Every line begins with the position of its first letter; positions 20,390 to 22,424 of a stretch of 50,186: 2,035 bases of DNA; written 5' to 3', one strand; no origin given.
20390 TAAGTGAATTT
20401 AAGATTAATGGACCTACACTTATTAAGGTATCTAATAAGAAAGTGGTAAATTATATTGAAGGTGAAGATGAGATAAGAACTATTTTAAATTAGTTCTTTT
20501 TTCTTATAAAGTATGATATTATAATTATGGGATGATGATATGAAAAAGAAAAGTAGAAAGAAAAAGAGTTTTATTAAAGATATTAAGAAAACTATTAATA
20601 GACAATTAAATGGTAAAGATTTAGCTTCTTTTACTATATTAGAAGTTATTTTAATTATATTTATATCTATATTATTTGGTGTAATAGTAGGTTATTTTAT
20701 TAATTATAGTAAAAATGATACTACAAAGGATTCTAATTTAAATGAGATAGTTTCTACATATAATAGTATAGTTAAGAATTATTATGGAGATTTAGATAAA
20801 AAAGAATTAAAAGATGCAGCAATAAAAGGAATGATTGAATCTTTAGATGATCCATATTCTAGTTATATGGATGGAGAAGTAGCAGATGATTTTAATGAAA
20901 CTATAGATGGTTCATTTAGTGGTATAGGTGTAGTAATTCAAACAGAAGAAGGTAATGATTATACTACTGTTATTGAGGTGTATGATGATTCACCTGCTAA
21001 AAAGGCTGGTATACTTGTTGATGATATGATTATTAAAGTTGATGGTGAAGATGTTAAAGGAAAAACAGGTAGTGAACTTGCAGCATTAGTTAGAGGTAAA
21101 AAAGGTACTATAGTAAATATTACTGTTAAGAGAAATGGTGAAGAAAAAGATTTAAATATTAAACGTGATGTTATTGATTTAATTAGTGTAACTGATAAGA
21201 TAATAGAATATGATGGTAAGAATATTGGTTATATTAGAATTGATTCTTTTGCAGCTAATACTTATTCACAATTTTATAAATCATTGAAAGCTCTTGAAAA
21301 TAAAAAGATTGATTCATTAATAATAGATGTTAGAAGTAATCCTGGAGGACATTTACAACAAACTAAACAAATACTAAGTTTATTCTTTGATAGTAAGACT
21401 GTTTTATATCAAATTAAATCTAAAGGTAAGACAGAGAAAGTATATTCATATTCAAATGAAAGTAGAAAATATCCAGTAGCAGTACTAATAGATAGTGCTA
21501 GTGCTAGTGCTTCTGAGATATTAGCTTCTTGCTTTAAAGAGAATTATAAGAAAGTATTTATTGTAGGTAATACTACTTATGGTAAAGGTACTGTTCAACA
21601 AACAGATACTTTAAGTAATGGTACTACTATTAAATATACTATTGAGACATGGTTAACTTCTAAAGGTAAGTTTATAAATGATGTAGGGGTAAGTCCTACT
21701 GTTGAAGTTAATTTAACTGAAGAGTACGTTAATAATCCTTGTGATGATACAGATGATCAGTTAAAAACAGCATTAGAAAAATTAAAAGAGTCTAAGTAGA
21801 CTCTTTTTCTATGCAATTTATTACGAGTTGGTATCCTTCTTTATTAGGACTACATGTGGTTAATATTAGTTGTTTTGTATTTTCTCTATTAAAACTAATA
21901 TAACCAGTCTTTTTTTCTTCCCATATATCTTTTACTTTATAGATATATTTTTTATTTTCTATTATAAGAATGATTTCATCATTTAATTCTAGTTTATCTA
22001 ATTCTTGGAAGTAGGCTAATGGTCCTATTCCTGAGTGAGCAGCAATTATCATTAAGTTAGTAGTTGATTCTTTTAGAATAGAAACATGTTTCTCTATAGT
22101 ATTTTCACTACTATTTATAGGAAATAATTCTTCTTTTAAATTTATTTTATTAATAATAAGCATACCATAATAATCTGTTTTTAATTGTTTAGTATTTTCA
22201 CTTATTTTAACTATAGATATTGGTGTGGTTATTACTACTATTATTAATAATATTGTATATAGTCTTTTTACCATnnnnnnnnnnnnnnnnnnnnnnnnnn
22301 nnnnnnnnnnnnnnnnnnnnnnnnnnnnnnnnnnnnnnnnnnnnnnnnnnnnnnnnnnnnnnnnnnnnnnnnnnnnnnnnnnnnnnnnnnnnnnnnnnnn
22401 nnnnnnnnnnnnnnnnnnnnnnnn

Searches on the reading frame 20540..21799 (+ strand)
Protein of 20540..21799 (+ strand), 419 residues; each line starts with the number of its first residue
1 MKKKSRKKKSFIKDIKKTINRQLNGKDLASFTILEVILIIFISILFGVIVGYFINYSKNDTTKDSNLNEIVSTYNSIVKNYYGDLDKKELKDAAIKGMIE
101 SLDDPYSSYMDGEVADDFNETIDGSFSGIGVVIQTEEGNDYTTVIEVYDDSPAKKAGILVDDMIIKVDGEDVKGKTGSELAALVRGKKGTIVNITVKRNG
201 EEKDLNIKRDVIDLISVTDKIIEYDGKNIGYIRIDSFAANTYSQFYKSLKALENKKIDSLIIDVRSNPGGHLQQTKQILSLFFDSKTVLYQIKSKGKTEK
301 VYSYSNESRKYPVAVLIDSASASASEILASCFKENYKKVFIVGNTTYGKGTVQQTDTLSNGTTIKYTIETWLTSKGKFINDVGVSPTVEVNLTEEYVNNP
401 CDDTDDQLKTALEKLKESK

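Call 45: search_protein_families(library=pfam, proteins=[window:20540-21799:+], max_evalue=0.01)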
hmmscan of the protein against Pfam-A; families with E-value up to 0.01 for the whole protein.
window:20540-21799:+ (419 aa): 7 families
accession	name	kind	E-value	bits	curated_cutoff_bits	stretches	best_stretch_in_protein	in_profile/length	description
PF03572.23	Peptidase_S41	-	9.7e-48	162.3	24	1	228-390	1-165/165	Peptidase family S41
PF22694.1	CtpB_N-like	-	5.3e-15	56.1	27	1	60-113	31-84/85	Activating protease CtpB N-terminal domain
PF13180.12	PDZ_2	-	1.1e-14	54.9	27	1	128-208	2-79/80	PDZ domain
PF17820.7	PDZ_6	-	7.1e-13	48.5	27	1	144-198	2-54/54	PDZ domain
PF00595.29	PDZ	-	1.2e-07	32.5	23.2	1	127-196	10-80/81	PDZ domain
PF14685.13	PDZ_Tricorn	-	0.0036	17.7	25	1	150-205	30-86/88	Tricorn protease PDZ domain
PF04495.20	GRASP55_65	-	0.0044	17.8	27.7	0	124-195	23-97/138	GRASP55/65 PDZ-like domain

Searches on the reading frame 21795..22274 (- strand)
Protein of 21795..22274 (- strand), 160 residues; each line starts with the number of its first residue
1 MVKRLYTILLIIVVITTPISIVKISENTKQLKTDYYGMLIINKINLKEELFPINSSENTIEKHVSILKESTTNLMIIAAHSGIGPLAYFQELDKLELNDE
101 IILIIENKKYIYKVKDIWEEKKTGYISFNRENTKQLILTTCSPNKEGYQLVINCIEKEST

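Call 5: search_protein_families(library=pfam, proteins=[window:21795-22274:-], max_evalue=1)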
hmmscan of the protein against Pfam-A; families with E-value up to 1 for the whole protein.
window:21795-22274:- (160 aa): 2 families
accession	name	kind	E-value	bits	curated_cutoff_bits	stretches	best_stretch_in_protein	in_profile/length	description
PF04203.18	Sortase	-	5.9e-11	42.6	26.6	1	41-146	3-112/125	Sortase domain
PF00931.28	NB-ARC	-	0.02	14.6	23.5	1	91-142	83-137/248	NB-ARC domain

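Call 6: search_protein_families(library=ncbifam, proteins=[window:21795-22274:-], max_evalue=1)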
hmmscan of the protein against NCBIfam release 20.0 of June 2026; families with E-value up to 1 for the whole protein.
window:21795-22274:- (160 aa): 6 families
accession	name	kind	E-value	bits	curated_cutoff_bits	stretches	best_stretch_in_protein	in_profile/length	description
NF033745.1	class_C_sortase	subfamily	5.7e-10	39.3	160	1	29-145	86-208/220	class C sortase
TIGR01076.1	sortase_fam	subfamily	9.2e-09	35.2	39.35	1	39-146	3-116/136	sortase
NF033746.1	class_D_sortase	subfamily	2e-08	34.1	165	1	31-143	5-116/135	class D sortase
NF058671.1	sortase_SrtD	exception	3.4e-08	33.4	140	1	25-143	53-170/187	class D sortase, LPxTATN-specific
NF033747.1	class_E_sortase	subfamily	0.0022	17.9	160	1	77-144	117-192/211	class E sortase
TIGR03784.1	marine_sortase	equivalog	0.0023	17.6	158.25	1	73-143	91-158/174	class GN sortase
